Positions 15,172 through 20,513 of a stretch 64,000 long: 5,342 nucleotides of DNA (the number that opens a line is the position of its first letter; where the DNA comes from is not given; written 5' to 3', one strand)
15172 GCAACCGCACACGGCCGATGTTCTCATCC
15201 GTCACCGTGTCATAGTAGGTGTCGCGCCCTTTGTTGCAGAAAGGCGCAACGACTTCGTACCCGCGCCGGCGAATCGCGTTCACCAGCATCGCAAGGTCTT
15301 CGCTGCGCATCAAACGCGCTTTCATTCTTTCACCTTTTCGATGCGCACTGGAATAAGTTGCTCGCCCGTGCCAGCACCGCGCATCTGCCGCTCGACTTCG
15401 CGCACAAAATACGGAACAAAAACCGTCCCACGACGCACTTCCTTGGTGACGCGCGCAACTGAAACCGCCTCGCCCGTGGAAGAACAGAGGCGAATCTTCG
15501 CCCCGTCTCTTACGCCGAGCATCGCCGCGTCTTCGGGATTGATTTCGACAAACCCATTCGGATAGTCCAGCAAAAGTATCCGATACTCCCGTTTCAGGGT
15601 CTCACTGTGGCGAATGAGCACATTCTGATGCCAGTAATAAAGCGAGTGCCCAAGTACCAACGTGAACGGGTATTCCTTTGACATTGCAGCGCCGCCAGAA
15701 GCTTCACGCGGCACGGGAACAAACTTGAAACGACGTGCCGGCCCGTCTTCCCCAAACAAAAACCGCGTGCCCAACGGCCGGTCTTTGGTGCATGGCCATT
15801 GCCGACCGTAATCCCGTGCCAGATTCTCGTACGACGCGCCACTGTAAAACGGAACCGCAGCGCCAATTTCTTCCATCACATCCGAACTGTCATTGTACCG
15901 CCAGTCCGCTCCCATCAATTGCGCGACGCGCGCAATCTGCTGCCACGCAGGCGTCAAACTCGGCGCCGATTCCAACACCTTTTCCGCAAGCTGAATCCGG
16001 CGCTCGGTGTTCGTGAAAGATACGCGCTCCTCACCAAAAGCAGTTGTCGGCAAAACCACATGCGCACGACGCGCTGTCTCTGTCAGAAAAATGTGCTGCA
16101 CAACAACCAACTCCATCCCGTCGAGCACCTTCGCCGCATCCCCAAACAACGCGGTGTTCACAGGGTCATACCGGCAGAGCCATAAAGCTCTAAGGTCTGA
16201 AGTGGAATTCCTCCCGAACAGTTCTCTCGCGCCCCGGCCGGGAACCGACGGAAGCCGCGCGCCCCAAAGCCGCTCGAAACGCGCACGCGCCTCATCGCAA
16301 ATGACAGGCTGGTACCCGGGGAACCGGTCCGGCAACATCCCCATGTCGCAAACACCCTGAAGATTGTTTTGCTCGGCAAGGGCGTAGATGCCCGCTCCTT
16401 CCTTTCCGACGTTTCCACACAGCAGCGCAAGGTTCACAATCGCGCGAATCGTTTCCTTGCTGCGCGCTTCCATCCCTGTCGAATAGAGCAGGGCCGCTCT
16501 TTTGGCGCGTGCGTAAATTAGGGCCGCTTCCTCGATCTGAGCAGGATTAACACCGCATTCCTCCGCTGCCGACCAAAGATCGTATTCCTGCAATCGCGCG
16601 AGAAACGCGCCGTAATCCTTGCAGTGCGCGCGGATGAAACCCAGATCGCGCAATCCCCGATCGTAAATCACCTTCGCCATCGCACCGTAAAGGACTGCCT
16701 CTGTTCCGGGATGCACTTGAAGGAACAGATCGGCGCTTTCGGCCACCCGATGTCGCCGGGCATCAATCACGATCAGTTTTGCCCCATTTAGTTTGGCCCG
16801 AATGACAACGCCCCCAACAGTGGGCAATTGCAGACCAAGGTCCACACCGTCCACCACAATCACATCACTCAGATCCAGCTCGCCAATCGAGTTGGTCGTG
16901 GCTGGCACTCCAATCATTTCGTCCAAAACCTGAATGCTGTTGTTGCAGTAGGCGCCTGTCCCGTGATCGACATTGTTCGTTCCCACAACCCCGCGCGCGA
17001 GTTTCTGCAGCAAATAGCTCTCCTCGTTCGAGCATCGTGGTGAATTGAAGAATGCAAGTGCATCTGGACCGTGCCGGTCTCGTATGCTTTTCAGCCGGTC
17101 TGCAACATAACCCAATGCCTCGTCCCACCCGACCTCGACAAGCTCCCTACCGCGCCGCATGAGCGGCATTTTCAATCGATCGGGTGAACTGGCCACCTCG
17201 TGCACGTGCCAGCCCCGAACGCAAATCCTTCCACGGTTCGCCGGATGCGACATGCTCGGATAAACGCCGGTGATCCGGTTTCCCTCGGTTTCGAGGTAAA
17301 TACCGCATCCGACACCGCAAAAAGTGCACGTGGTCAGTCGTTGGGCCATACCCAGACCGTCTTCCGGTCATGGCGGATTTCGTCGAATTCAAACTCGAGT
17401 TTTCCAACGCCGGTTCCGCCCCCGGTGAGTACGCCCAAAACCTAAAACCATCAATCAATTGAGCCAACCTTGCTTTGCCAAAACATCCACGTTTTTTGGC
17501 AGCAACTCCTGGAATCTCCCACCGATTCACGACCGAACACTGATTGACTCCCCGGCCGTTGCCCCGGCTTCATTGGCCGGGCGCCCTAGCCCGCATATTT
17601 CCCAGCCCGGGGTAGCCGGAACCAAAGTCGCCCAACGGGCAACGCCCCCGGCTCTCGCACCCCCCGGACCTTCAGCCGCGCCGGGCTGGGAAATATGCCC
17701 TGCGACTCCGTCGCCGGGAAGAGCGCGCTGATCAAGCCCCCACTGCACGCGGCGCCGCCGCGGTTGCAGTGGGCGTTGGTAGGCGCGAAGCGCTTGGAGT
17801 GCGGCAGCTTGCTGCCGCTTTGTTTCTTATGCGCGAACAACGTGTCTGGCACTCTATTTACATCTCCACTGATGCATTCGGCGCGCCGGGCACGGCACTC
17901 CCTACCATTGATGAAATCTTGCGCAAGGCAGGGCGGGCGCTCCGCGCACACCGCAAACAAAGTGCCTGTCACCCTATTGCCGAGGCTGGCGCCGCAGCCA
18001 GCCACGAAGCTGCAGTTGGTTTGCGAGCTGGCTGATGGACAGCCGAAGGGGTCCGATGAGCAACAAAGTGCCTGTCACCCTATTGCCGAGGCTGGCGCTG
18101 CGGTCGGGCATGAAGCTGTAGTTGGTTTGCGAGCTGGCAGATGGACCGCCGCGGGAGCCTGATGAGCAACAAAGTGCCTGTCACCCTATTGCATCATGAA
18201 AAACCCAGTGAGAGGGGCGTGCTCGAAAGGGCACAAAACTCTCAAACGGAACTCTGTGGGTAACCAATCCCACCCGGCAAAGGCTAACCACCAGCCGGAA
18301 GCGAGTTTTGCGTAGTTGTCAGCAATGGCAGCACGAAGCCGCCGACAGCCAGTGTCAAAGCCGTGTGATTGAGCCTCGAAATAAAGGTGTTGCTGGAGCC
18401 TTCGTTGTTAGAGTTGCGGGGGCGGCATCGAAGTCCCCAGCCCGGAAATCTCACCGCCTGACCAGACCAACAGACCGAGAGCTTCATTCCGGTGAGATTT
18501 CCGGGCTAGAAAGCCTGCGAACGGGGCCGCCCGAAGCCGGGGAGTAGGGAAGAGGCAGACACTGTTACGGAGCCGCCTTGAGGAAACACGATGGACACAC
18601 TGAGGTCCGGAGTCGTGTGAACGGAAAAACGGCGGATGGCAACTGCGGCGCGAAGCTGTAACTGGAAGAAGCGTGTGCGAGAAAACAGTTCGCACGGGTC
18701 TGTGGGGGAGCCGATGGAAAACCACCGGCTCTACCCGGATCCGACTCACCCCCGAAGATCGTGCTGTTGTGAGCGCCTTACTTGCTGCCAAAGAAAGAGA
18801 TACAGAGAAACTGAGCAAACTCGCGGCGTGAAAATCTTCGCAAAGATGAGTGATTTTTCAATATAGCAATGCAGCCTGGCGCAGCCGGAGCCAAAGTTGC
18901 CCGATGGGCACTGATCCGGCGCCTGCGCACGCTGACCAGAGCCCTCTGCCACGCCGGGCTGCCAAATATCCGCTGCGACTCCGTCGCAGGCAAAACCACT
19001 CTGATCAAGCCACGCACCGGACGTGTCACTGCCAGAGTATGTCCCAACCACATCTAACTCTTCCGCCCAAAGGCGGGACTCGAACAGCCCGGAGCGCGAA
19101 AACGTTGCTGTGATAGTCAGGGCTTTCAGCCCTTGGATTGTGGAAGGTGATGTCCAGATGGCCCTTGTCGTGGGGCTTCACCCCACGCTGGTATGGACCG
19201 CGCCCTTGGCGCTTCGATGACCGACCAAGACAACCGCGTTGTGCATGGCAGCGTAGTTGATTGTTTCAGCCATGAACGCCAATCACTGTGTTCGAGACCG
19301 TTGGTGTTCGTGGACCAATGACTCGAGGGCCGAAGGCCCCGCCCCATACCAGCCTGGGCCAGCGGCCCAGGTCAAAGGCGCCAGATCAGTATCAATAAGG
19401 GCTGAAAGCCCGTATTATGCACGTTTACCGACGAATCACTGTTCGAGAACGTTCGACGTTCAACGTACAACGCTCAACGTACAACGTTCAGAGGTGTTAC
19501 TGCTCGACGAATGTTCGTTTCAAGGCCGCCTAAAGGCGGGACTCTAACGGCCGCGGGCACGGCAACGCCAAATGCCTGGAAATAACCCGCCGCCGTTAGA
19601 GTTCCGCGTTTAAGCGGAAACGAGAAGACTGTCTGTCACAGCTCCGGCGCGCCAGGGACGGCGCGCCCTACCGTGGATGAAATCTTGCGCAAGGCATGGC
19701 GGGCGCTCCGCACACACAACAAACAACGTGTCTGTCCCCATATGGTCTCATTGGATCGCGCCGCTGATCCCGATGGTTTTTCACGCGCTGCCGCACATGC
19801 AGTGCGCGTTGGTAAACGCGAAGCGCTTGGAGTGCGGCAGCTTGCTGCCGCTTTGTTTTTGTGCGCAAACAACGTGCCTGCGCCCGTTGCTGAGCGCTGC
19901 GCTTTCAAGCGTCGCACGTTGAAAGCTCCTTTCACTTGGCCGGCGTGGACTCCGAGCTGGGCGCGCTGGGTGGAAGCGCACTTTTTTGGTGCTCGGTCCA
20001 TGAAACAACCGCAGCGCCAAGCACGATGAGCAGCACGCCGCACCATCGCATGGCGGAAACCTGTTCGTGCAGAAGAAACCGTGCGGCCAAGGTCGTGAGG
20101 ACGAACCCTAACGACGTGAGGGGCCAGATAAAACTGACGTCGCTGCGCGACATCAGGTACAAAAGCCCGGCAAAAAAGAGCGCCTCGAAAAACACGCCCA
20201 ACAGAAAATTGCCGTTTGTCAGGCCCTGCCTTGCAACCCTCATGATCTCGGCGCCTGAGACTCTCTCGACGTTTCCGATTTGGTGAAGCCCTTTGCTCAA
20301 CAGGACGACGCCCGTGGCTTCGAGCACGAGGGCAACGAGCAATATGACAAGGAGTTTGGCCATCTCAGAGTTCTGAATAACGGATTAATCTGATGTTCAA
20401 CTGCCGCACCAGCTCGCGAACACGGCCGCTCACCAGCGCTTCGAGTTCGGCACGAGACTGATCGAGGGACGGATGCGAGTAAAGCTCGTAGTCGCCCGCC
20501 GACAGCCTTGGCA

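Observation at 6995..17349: Nine-gene membrane-bound [NiFe]-hydrogenase operon with a sulfhydrogenase-type FeS/FAD-NAD(P) input module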

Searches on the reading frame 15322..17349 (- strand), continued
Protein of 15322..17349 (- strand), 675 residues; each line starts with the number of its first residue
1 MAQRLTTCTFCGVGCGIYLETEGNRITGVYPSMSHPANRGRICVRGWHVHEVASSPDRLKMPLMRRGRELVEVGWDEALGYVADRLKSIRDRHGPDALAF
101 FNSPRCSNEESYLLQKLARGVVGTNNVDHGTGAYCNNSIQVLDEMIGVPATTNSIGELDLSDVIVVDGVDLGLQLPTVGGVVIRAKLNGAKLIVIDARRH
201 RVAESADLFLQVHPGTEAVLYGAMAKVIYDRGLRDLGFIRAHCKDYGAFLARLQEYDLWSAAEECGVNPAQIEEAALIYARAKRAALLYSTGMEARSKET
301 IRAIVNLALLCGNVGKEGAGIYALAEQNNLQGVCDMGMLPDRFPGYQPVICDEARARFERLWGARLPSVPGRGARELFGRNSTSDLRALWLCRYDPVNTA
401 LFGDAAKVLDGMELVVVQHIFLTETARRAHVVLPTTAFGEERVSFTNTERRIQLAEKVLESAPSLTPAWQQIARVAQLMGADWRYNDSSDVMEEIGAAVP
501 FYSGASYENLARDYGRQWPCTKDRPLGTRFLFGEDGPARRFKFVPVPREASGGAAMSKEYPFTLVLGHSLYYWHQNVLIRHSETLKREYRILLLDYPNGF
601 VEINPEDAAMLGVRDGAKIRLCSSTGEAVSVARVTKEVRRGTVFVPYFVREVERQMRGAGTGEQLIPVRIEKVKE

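Call 61: find_encoding_contigs(protein=P0343, flank=10000, max_places=2)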
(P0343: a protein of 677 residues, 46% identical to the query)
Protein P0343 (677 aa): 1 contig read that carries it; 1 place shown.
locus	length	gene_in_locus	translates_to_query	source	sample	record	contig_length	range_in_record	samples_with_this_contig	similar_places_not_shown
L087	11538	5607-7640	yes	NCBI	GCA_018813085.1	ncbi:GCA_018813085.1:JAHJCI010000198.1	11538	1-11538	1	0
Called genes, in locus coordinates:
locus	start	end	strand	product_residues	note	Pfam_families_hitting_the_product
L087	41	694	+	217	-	-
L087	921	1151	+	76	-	-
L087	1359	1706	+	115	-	-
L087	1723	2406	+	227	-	-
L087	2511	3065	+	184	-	PF04011:LemA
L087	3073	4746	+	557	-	PF01435:Peptidase_M48, PF13453:Zn_ribbon_TFIIB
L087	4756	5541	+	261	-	PF00459:Inositol_P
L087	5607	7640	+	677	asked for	PF04879:Molybdop_Fe4S4, PF00384:Molybdopterin, PF01568:Molydop_binding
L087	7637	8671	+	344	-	PF12838:Fer4_7 (faint), PF13187:Fer4_9 (faint), PF14697:Fer4_21 (faint), PF00037:Fer4 (faint), PF12797:Fer4_2 (faint), PF12837:Fer4_6 (faint), PF13237:Fer4_10 (faint), PF17179:Fer4_22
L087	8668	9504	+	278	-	PF00970:FAD_binding_6, PF00175:NAD_binding_1, PF10418:DHODB_Fe-S_bind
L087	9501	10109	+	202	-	PF12804:NTP_transf_3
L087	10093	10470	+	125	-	PF00126:HTH_1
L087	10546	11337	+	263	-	PF12849:PBP_like_2, PF13531:SBP_bac_11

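Call 63: find_encoding_contigs(protein=P0301, flank=10000, max_places=1)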
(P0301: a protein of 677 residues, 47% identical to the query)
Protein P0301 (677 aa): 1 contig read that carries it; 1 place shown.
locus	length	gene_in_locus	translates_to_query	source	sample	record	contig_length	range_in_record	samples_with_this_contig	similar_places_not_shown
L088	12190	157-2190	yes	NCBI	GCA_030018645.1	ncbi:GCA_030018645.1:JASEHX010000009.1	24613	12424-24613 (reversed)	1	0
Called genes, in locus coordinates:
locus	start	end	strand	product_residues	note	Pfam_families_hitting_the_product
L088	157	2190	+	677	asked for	PF04879:Molybdop_Fe4S4, PF00384:Molybdopterin, PF01568:Molydop_binding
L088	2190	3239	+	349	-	PF13183:Fer4_8 (faint), PF13534:Fer4_17 (faint), PF17179:Fer4_22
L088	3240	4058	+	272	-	PF00970:FAD_binding_6, PF00175:NAD_binding_1, PF10418:DHODB_Fe-S_bind (weak)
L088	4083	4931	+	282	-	PF01226:Form_Nir_trans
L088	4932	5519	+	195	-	PF12804:NTP_transf_3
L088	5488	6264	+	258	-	PF02634:FdhD-NarQ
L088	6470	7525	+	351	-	-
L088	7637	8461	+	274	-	PF12849:PBP_like_2, PF13531:SBP_bac_11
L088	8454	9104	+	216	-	PF00528:BPD_transp_1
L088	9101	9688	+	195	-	PF00005:ABC_tran, PF13304:AAA_21 (faint)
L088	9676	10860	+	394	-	PF03453:MoeA_N, PF00994:MoCF_biosynth, PF03454:MoeA_C (weak)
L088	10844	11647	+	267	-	PF04055:Radical_SAM, PF13353:Fer4_12 (weak), PF06463:Mob_synth_C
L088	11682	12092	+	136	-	PF01967:MoaC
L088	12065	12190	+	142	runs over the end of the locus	PF03473:MOSC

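Call 64: find_encoding_contigs(protein=P0351, flank=10000, max_places=1)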
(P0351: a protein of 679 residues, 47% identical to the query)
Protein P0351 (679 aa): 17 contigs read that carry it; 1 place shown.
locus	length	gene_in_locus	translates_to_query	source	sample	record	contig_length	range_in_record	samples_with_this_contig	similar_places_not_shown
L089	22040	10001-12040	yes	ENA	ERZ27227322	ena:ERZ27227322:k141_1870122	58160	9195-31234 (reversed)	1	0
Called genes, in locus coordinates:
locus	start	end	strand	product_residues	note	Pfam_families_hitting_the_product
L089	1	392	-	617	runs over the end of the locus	PF00728:Glyco_hydro_20 (weak), PF18088:Glyco_H_20C_C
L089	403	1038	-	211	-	PF01810:LysE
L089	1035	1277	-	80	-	-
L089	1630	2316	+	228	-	PF08889:WbqC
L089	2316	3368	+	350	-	PF01041:DegT_DnrJ_EryC1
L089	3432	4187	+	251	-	PF01503:PRA-PH (faint), PF03819:MazG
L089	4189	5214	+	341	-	PF00586:AIRS, PF02769:AIRS_C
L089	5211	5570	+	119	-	PF04892:VanZ-LLP1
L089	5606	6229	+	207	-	PF01613:Flavin_Reduct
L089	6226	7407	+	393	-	PF17785:PUA_3, PF10672:Methyltrans_SAM, PF02475:TRM5-TYW2_MTfase, PF03602:Cons_hypoth95, PF05175:MTS, PF13649:Methyltransf_25 (weak), PF13847:Methyltransf_31 (weak)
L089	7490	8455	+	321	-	PF02463:SMC_N (faint), PF13175:AAA_15, PF13476:AAA_23 (weak), PF13304:AAA_21, PF13175:AAA_15 (weak)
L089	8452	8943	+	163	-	-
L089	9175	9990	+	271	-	PF00175:NAD_binding_1, PF10418:DHODB_Fe-S_bind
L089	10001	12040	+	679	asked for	PF04879:Molybdop_Fe4S4, PF00384:Molybdopterin, PF01568:Molydop_binding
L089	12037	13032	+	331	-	PF13187:Fer4_9 (faint), PF13534:Fer4_17 (faint), PF13237:Fer4_10 (faint), PF00037:Fer4 (faint), PF12797:Fer4_2 (faint), PF13183:Fer4_8 (weak), PF17179:Fer4_22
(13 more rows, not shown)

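Call 65: find_encoding_contigs(protein=P0373, flank=10000, max_places=1)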
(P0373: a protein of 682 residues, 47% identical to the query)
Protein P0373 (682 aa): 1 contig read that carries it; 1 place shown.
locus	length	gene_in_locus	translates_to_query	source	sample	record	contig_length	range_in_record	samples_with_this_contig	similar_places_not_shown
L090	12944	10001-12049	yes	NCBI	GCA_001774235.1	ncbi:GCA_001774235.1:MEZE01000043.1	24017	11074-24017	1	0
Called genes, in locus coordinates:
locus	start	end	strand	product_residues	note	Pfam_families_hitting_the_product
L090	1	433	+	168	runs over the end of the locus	-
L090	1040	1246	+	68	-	-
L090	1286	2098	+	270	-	PF01226:Form_Nir_trans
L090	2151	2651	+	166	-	PF12838:Fer4_7 (faint), PF13187:Fer4_9 (faint), PF13484:Fer4_16 (faint), PF13534:Fer4_17 (faint), PF13183:Fer4_8, PF13237:Fer4_10 (weak)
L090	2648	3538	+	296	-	PF02754:CCG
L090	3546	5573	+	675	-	PF04879:Molybdop_Fe4S4, PF00384:Molybdopterin, PF01568:Molydop_binding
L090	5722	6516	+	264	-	PF02634:FdhD-NarQ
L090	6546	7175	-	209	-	PF12804:NTP_transf_3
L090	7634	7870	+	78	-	PF01037:AsnC_trans_reg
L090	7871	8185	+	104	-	-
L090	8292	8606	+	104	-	-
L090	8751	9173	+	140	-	PF02662:FlpD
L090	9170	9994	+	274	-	PF13187:Fer4_9 (faint), PF13237:Fer4_10 (faint), PF12797:Fer4_2 (faint), PF12800:Fer4_4 (faint), PF13183:Fer4_8 (weak), PF00037:Fer4 (weak)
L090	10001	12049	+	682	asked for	PF04879:Molybdop_Fe4S4, PF00384:Molybdopterin, PF01568:Molydop_binding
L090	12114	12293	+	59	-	PF04439:Adenyl_transf (weak)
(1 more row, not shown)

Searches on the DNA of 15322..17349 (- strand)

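Call 80: search_rna_families(sources=[L085, L087, L088, L089, L090], threshold=gathering)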
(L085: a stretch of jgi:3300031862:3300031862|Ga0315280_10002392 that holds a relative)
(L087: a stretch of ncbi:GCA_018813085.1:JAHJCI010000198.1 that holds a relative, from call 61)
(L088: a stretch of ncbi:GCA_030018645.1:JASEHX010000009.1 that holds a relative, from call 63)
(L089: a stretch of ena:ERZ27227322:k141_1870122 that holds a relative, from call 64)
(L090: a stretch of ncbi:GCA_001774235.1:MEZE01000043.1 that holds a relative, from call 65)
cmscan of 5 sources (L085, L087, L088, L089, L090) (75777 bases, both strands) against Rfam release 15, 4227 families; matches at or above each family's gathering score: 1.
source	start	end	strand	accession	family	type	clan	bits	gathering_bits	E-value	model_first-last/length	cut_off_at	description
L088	7527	7644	+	RF01055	Molybdenum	Cis-reg; riboswitch;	-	76.5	36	1.2e-16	1-135/135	no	Molybdenum/Tungsten riboswitch aptamer (Moco RNA motif)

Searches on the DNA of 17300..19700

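Call 78: search_rna_families(source=window, start=17300, end=19700, threshold=evalue, max_evalue=1)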
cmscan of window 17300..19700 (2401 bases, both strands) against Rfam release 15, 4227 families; matches with E-value up to 1: 4.
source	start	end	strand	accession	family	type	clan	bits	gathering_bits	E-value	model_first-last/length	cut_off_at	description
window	18264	18451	+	RF02005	group-II-D1D4-6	Intron;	CL00102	66.3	49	9.1e-18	1-225/225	no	Group II catalytic intron D1-D4-6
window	19169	19213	+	RF01687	Acido-Lenti-1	Gene; sRNA;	-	25.8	37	0.0038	1-46/46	no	Acido-Lenti-1 RNA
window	18436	18510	-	RF03888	mir-3160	Gene; miRNA;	-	23.2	80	0.94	1-83/83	no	mir-3160 microRNA precursor family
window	18666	18740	+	RF00029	Intron_gpII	Intron;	-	19.3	40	0.96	1-77/77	no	Group II catalytic intron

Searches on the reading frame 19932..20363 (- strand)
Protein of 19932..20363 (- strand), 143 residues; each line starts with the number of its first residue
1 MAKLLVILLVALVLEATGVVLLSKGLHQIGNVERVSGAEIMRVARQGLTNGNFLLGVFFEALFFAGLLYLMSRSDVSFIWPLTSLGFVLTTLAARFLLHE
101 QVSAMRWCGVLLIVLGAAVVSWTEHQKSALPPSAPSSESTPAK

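Call 8: search_protein_families(library=pfam, proteins=[window:19932-20363:-], max_evalue=0.01)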
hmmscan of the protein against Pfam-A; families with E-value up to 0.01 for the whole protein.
window:19932-20363:- (143 aa): 4 families
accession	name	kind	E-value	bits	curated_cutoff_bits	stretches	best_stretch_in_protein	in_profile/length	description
PF00892.27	EamA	-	6e-08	33.5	28.2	1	53-121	66-134/135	EamA-like transporter family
PF10639.15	TMEM234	-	0.0003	21.3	30.1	1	21-120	14-112/113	Putative transmembrane family 234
PF04142.21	Nuc_sug_transp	-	0.0011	18.6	27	1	87-129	120-162/315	Nucleotide-sugar transporter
PF00893.25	Multi_Drug_Res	-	0.0058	17.6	23.7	1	34-113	13-93/93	Small Multidrug Resistance protein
